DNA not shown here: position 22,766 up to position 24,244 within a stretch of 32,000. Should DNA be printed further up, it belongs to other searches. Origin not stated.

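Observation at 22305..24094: The GTPase has tubulin-like rather than FtsZ-like loops and is start/stop-overlapped with a TM-hairpin protein (candidate membrane tether)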

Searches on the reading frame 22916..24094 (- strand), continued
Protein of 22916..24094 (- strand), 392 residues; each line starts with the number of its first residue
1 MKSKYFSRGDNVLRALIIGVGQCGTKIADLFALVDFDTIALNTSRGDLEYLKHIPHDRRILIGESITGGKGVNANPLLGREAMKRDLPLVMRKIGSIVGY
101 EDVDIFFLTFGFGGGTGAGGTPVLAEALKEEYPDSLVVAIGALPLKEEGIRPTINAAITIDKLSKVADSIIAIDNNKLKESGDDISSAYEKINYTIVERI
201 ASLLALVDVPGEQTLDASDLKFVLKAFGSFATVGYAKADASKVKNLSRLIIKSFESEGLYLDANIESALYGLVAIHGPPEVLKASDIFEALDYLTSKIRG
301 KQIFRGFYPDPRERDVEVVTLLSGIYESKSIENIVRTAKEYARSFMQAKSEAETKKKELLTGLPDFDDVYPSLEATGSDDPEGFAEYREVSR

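Call 59: fold_search(model_id=the predicted structure, library=pdb)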
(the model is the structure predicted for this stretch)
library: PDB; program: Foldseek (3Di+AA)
matches with E <= 10: 1796; with E <= 0.001: 1141
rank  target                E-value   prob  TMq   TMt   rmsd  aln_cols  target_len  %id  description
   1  4b46                  2.7e-33  1.00  0.79  0.91   2.2       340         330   33  CetZ1 from Haloferax volcanii - GDP bound monomer (released 2013-08-14)
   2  4b45_A                2.9e-30  1.00  0.79  0.90   2.1       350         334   28  CetZ2 from Haloferax volcanii - GTPgS bound protofilament (released 2013-08-14)
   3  3zid_A                8.4e-30  1.00  0.79  0.83   2.9       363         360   27  CetZ from Methanosaeta thermophila strain DSM 6194 (released 2013-08-14)
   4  3zid_B                1.3e-28  1.00  0.80  0.88   3.1       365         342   28  CetZ from Methanosaeta thermophila strain DSM 6194 (released 2013-08-14)
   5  2vap                  1.2e-27  1.00  0.70  0.79   3.1       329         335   26  FtsZ GDP M. jannaschii (released 2007-09-11)
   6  4dxd                  4.4e-27  1.00  0.69  0.85   2.8       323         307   24  Staphylococcal Aureus FtsZ in complex with 723 (released 2012-05-23)
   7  5h5h                  5.6e-27  1.00  0.69  0.84   2.9       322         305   25  Staphylococcus aureus FtsZ-GDP R29A mutant in T state (released 2017-05-24)
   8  1w5a_B                7.7e-27  1.00  0.70  0.78   3.2       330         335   26  FtsZ dimer, MgGTP soak (M. jannaschii) (released 2004-12-01)
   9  7ojd                  8.7e-27  1.00  0.70  0.86   2.7       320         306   24  SaFtsZ(D46A) complexed with GDP (released 2022-03-02)
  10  7ojb                  9.8e-27  1.00  0.69  0.85   2.8       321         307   25  SaFtsZ(R143K) complexed with GDP (released 2022-03-02)
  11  2r6r                  1.4e-26  1.00  0.70  0.82   3.0       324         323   26  Aquifex aeolicus FtsZ (released 2007-10-16)
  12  6rvn                  2.2e-26  1.00  0.70  0.84   2.8       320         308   24  aFtsz-GDP-Wat (released 2020-02-19)
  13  6yd1                  3.2e-26  1.00  0.69  0.85   2.8       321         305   24  SaFtsZ-DFMBA (released 2021-07-28)
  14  7ojc                  3.6e-26  1.00  0.69  0.84   2.8       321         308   25  SaFtsZ(Q48A) complexed with GDP (released 2022-03-02)
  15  1w5a_A                3.6e-26  1.00  0.70  0.79   3.2       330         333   26  FtsZ dimer, MgGTP soak (M. jannaschii) (released 2004-12-01)
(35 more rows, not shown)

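Call 72: find_encoding_contigs(protein=P0081, flank=5000, max_places=2)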
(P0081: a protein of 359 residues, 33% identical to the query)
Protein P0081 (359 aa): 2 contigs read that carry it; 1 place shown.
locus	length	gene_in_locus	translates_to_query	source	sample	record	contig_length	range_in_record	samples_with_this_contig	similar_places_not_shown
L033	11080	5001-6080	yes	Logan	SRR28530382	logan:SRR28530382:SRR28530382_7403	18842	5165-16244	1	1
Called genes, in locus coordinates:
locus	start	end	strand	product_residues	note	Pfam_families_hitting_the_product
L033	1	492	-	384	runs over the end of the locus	PF00589:Phage_integrase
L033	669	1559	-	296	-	PF01913:FTR, PF02741:FTR_C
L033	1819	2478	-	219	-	-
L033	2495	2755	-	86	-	-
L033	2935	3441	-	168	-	-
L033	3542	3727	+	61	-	PF10133:CooT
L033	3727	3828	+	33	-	-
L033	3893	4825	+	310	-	PF07885:Ion_trans_2, PF02254:TrkA_N, PF02080:TrkA_C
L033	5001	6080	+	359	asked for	PF00091:Tubulin, PF21011:CetZ_C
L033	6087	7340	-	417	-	PF00180:Iso_dh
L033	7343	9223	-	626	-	PF00330:Aconitase, PF00694:Aconitase_C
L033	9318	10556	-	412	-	PF00682:HMGL-like, PF22617:HCS_D2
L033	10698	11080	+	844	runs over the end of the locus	PF03104:DNA_pol_B_exo1, PF00136:DNA_pol_B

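Call 73: find_encoding_contigs(protein=P0084, flank=5000, max_places=2)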
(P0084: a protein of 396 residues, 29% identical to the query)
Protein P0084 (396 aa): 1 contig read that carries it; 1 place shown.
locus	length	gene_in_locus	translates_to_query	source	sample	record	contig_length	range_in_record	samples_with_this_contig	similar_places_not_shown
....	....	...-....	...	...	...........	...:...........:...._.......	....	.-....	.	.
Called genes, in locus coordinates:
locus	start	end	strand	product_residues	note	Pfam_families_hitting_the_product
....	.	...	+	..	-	?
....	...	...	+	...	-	-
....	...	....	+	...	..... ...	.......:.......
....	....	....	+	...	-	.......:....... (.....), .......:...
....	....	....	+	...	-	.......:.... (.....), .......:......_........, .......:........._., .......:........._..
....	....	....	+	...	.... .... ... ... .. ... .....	-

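Call 78: search_solved_structures(query=window:22919-24058:-, max_evalue=1e-24, show_alignments=5)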
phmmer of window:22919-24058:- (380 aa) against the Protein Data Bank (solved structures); distinct sequences matched with E-value up to 1e-24: 4.
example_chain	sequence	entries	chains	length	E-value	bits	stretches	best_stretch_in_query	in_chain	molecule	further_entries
4b46_A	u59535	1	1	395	1.1e-40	143.1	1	2-234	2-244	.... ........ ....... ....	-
4b45_A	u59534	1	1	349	4.6e-34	121.3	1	1-329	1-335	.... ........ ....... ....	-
3zid_A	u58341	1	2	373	2.3e-31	112.5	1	24-358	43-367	TUBULIN/FTSZ, GTPASE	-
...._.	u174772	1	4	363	1.3e-27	100.2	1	4-321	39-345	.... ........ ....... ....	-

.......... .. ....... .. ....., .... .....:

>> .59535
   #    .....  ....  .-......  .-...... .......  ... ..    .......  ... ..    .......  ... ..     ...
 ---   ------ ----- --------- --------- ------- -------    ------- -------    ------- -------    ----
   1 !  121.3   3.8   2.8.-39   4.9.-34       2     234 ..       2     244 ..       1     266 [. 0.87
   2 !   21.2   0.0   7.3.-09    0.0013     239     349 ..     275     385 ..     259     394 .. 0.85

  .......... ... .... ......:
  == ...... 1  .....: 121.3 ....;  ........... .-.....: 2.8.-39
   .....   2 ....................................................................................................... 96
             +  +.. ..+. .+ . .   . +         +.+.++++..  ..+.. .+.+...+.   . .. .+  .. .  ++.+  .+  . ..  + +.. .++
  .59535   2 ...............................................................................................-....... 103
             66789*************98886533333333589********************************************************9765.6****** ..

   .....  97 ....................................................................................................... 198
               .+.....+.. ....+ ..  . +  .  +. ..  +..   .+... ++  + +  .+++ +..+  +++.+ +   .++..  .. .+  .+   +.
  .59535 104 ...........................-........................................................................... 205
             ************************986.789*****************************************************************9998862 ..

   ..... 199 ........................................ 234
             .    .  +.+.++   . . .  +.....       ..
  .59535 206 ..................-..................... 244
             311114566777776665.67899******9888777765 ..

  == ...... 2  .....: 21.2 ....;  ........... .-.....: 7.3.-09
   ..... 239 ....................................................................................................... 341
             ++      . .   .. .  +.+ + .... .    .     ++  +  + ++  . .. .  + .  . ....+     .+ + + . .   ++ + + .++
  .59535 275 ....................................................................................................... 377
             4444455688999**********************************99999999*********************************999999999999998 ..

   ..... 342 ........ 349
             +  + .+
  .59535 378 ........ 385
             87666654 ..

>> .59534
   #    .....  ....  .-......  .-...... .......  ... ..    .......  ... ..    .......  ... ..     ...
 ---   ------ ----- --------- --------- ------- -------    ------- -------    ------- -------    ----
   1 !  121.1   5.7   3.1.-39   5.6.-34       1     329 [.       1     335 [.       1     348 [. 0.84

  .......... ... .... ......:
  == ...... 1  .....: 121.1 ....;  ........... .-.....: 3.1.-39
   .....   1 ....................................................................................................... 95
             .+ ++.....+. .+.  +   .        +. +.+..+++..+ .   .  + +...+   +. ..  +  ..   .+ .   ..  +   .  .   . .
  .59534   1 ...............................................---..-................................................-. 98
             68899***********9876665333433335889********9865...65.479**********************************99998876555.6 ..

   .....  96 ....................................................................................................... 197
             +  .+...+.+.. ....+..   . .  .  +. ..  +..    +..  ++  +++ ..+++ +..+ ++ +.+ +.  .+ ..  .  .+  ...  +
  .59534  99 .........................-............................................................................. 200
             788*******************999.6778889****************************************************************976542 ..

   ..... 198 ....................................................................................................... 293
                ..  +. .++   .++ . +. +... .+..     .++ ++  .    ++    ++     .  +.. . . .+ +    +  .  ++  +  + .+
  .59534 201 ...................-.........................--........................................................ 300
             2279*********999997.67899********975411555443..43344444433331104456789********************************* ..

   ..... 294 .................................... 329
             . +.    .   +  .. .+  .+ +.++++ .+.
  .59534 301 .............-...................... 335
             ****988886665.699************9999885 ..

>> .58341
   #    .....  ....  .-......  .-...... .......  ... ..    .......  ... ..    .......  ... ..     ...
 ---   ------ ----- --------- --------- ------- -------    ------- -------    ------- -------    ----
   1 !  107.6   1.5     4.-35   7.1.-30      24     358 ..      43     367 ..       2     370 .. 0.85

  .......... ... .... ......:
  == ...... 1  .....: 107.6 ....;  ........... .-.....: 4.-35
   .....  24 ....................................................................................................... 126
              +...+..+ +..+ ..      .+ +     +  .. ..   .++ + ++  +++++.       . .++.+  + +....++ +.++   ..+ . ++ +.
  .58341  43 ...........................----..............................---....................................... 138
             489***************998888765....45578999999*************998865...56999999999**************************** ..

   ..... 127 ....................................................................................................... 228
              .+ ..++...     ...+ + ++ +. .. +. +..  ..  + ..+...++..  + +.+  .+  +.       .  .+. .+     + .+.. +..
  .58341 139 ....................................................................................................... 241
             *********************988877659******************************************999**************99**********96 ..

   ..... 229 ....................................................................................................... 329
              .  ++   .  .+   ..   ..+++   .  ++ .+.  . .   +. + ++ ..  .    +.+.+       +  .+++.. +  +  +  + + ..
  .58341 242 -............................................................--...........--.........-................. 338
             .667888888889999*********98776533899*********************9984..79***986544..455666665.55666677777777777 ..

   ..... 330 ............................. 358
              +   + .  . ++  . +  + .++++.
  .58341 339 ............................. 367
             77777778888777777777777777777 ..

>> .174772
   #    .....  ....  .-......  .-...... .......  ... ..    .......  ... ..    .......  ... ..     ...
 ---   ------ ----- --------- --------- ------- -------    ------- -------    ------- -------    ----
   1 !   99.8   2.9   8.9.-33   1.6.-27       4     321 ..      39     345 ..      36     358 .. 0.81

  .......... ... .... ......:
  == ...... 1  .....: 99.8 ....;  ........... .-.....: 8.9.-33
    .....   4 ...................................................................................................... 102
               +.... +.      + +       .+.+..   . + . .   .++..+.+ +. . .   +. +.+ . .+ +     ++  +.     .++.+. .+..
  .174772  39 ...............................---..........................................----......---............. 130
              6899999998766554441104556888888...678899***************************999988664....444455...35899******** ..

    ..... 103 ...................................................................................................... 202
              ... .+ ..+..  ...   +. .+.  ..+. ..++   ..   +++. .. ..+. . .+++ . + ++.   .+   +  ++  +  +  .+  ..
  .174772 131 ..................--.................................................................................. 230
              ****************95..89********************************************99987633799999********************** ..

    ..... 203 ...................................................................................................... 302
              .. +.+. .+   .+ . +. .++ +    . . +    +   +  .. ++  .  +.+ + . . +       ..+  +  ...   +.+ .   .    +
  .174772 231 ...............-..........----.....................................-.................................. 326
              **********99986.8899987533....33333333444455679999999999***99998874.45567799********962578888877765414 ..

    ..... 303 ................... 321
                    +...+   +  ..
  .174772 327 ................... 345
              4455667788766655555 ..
